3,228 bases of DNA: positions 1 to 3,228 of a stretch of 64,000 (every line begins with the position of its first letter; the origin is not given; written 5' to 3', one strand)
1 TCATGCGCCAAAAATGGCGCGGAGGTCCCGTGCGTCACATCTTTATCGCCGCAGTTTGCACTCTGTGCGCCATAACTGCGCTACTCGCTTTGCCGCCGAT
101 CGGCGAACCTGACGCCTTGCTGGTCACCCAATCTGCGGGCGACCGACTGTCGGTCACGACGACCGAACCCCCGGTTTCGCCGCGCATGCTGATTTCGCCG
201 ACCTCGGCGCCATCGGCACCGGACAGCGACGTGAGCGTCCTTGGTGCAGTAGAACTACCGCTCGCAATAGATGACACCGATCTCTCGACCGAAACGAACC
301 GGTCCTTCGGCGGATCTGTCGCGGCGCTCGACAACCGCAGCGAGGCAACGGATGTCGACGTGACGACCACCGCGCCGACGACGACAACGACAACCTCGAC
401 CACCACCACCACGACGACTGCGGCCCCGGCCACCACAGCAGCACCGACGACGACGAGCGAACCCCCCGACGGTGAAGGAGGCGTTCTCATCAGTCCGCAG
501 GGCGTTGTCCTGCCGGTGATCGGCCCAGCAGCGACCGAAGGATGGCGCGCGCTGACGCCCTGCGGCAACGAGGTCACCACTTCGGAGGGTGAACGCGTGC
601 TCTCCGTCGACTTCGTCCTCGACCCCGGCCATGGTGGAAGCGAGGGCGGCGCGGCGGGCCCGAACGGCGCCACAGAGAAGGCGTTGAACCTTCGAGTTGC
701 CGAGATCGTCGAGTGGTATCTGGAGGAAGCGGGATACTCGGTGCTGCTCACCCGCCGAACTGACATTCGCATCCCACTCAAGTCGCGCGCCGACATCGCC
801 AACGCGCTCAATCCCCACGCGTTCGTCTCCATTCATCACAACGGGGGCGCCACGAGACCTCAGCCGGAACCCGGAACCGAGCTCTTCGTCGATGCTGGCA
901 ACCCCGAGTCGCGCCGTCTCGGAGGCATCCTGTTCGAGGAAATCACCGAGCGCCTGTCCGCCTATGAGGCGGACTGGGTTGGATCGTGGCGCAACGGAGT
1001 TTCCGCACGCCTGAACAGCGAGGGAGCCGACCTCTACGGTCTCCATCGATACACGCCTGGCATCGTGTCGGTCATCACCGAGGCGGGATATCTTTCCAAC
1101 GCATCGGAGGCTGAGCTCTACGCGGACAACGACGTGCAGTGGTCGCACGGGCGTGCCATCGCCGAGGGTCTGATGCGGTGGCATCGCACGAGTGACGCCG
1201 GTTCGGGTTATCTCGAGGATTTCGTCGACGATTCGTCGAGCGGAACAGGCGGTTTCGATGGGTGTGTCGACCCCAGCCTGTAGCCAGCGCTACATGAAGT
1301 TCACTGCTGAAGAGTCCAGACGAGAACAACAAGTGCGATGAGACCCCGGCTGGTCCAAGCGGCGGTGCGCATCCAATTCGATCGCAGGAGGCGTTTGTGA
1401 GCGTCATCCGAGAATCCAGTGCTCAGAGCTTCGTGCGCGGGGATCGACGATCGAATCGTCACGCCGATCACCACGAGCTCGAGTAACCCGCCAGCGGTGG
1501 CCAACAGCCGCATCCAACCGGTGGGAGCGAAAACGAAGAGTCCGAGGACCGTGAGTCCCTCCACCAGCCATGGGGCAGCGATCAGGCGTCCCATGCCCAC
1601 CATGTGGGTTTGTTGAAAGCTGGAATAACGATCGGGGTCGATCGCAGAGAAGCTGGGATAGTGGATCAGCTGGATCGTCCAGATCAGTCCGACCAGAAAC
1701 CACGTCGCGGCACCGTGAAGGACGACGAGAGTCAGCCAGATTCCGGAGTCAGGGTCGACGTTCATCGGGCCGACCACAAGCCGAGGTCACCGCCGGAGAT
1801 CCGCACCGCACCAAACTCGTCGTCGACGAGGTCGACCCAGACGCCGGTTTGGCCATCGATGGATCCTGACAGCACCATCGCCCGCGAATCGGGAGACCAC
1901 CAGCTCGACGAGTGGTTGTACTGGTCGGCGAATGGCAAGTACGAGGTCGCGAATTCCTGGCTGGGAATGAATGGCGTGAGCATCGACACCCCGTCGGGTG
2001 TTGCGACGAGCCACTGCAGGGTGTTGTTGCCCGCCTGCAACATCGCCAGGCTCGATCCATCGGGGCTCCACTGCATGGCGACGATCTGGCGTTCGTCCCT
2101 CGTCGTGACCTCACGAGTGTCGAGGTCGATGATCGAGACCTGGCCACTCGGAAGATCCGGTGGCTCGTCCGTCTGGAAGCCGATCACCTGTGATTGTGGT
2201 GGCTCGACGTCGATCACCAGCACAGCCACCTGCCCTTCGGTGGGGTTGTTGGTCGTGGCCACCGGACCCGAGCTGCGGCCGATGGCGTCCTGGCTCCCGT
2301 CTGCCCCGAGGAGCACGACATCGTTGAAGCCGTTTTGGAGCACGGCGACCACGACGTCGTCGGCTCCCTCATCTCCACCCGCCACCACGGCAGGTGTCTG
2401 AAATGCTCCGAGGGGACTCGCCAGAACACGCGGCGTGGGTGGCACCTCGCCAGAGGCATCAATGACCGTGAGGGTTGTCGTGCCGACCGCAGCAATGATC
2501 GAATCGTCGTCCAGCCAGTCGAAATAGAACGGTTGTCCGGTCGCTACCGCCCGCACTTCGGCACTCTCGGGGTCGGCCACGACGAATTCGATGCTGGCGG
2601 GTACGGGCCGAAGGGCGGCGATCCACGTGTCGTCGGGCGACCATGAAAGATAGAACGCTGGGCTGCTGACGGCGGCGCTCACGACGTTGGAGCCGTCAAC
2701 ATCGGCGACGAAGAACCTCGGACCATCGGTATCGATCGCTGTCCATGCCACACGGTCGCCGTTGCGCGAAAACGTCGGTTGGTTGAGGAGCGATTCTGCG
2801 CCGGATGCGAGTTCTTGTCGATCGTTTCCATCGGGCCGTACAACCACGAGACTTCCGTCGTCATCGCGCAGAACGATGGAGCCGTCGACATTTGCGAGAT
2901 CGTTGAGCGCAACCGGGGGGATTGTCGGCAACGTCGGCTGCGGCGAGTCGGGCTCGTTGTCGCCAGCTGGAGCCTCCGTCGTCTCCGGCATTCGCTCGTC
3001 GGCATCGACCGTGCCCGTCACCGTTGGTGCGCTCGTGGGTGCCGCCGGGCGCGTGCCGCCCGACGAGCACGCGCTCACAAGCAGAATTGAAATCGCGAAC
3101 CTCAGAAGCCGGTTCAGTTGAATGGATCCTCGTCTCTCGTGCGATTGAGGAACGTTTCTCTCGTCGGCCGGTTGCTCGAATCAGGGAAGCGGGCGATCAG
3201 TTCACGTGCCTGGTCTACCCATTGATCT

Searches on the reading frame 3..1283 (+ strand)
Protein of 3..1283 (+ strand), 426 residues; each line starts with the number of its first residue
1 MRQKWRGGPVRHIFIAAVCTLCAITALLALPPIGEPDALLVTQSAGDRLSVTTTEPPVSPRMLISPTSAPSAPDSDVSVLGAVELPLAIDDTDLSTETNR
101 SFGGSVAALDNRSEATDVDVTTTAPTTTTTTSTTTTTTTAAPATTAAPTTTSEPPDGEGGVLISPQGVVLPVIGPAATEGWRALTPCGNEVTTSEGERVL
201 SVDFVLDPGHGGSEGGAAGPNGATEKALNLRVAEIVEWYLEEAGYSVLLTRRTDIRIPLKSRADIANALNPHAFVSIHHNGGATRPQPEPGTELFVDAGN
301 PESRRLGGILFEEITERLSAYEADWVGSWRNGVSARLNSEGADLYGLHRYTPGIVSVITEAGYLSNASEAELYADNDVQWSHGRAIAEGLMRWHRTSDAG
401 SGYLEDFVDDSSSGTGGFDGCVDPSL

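Call 83: search_protein_families(library=pfam, proteins=[window:3-1283:+], max_evalue=0.0001)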
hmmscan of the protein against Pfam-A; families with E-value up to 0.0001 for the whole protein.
window:3-1283:+ (426 aa): 1 family
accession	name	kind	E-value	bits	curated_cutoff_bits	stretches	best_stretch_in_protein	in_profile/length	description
PF01520.23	Amidase_3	-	1e-33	117.2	27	1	205-390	2-172/174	N-acetylmuramoyl-L-alanine amidase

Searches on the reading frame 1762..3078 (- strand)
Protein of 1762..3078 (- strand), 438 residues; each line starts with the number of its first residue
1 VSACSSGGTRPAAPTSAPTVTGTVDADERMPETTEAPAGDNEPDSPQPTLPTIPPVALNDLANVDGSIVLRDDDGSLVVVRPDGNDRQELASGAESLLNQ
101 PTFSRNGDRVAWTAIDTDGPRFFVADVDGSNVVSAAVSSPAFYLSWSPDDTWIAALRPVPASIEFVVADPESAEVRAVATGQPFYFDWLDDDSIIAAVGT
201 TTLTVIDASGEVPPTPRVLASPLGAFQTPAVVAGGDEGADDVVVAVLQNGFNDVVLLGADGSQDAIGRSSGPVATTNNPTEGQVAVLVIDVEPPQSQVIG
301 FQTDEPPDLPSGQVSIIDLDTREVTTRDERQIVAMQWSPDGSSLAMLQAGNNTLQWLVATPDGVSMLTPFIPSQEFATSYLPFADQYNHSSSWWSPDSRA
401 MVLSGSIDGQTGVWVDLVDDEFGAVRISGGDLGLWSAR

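Call 83: search_protein_families(library=pfam, proteins=[window:1762-3078:-], max_evalue=0.0001)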
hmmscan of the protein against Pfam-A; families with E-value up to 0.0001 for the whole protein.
window:1762-3078:- (438 aa): 1 family
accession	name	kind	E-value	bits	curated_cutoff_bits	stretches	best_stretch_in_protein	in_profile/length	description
PF10647.15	Gmad1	-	9.2e-08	32.7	20.5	0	69-207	40-188/251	Lipoprotein LpqB beta-propeller domain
